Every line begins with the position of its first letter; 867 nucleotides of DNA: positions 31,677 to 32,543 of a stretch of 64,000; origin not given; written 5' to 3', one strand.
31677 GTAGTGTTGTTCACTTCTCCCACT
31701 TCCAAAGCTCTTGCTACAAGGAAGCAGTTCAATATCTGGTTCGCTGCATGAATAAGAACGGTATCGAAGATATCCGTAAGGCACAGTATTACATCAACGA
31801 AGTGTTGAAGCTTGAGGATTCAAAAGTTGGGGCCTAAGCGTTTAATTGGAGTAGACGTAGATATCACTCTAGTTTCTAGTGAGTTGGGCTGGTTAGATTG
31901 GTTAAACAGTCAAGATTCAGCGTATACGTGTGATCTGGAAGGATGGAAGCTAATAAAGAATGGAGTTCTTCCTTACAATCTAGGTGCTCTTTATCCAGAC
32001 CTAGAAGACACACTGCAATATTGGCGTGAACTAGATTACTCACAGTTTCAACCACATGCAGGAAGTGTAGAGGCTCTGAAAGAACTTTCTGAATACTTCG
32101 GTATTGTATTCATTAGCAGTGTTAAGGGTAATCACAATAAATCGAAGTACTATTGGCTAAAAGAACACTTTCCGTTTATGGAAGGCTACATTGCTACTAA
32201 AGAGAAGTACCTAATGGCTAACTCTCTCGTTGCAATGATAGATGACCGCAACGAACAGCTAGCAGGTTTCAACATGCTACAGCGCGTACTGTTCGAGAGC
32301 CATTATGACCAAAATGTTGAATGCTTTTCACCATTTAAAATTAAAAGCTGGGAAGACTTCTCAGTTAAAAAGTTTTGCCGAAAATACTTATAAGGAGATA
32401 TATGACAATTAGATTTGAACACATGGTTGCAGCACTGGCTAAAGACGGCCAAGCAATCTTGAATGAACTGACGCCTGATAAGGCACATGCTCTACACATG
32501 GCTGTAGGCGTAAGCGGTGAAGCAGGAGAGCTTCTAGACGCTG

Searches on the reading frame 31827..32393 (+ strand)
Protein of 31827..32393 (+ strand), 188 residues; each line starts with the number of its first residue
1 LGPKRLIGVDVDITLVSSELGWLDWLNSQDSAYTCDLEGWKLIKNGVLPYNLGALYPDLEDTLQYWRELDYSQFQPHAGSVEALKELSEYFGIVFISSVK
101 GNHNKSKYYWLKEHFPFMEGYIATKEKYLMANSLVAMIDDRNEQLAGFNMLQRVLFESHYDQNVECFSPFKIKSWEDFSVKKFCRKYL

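Call 57: find_encoding_contigs(protein=window:31827-32393:+, flank=10000, max_places=10)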
Protein window:31827-32393:+ (188 aa): 3 contigs read that carry it; 1 place shown.
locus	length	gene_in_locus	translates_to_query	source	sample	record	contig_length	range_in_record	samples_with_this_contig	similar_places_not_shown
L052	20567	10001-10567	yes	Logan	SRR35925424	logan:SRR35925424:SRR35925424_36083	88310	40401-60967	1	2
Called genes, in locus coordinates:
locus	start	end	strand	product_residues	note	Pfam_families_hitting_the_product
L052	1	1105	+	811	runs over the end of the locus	PF00476:DNA_pol_A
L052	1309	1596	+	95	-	PF24240:DUF7448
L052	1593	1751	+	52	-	PF25708:Phage_T7_Gp5_9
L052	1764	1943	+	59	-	-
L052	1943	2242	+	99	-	-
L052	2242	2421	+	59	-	-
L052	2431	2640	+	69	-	-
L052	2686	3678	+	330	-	-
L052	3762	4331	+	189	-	-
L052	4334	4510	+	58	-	-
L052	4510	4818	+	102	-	-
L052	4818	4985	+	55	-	-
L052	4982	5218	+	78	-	-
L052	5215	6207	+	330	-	-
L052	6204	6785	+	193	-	-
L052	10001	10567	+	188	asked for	PF06941:NT5C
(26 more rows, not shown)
